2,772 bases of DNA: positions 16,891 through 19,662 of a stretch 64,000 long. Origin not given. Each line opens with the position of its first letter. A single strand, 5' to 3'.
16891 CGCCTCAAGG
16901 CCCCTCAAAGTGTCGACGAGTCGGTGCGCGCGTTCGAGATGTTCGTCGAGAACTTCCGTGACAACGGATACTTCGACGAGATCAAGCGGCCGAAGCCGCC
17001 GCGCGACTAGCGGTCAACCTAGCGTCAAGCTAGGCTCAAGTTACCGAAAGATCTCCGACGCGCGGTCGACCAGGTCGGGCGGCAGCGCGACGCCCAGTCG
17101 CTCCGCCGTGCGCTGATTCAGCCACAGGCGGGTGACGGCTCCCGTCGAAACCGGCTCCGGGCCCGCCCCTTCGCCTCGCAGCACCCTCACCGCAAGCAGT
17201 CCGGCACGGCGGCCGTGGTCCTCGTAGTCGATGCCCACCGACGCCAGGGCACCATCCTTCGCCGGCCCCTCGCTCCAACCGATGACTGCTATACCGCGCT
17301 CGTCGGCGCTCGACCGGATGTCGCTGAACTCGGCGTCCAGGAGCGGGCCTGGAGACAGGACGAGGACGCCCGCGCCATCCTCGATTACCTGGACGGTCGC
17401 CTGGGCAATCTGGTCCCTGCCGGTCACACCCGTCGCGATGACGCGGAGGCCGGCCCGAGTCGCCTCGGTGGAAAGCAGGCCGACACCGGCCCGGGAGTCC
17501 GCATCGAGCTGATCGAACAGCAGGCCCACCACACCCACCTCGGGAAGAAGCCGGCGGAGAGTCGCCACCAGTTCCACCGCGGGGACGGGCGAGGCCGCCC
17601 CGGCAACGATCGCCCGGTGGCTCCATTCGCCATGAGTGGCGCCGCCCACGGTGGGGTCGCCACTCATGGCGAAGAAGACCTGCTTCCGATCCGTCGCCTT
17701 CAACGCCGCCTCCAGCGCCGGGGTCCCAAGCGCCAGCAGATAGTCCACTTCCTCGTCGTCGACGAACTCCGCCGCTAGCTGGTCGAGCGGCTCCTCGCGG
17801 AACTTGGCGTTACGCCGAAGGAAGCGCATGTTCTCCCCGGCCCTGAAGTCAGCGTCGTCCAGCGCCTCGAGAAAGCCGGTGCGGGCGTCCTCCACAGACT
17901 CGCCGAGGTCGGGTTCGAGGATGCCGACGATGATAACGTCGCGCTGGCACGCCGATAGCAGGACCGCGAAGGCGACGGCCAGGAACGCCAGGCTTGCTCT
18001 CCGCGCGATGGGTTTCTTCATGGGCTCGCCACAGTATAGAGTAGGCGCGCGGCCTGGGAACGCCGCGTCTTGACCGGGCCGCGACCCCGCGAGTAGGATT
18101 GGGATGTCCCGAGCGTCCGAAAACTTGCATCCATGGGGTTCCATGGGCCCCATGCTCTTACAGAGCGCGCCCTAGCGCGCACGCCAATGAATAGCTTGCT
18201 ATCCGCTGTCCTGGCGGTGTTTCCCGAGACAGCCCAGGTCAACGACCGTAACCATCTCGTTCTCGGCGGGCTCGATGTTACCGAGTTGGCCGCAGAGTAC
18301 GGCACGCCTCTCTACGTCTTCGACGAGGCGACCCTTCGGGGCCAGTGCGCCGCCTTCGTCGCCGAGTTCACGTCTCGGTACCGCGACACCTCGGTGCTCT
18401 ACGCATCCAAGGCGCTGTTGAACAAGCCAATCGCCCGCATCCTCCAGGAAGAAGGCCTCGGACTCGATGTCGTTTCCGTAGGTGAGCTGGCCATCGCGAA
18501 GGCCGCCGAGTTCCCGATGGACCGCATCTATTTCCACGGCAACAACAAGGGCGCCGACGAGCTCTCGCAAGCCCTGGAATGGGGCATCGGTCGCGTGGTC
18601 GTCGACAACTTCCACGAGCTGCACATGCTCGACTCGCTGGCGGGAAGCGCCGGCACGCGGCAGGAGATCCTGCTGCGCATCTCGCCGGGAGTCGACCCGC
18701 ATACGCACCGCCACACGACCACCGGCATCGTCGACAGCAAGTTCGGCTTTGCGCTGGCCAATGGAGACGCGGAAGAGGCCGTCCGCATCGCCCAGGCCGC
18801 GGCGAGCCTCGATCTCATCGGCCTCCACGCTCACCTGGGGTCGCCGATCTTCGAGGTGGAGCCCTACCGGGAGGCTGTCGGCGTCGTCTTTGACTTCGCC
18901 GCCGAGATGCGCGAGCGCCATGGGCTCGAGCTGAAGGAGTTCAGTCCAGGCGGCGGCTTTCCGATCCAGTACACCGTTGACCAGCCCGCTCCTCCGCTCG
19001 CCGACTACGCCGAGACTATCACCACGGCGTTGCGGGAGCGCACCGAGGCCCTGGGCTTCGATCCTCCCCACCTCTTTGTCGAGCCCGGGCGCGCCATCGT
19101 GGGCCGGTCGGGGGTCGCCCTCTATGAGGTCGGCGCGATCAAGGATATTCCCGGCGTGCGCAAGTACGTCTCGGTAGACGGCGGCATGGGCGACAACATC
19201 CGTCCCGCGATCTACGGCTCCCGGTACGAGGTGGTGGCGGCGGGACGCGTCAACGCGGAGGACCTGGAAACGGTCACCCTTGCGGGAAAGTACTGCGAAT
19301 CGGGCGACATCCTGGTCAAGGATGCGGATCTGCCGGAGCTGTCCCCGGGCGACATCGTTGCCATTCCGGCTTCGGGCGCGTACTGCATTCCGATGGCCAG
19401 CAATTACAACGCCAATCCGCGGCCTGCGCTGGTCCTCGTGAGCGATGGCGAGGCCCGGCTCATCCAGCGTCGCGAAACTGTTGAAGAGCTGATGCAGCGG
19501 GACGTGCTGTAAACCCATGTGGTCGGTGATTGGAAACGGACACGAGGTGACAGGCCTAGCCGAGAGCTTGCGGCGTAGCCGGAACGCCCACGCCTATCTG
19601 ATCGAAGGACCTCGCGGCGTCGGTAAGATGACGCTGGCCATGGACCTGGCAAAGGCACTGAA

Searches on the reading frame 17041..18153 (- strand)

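Call 63: search_protein_families(library=pfam, proteins=[window:17041-18153:-], max_evalue=0.0001)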
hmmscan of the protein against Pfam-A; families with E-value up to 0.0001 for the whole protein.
window:17041-18153:- (370 aa): 1 family
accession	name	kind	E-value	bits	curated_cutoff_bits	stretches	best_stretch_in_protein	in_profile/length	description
PF04392.18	ABC_sub_bind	-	9.4e-30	104.3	25.9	1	84-367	10-291/293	ABC transporter substrate binding protein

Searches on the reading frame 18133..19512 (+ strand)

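Call 63: search_protein_families(library=pfam, proteins=[window:18133-19512:+], max_evalue=0.0001)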
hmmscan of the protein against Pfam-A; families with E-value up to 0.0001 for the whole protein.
window:18133-19512:+ (459 aa): 2 families
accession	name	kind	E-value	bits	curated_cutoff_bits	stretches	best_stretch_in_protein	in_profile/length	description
PF02784.22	Orn_Arg_deC_N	-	5.7e-55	186.8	23.4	1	77-324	9-247/247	Pyridoxal-dependent decarboxylase, pyridoxal binding domain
PF00278.28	Orn_DAP_Arg_deC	-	9.8e-18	64.7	23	1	158-415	5-95/95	Pyridoxal-dependent decarboxylase, C-terminal sheet domain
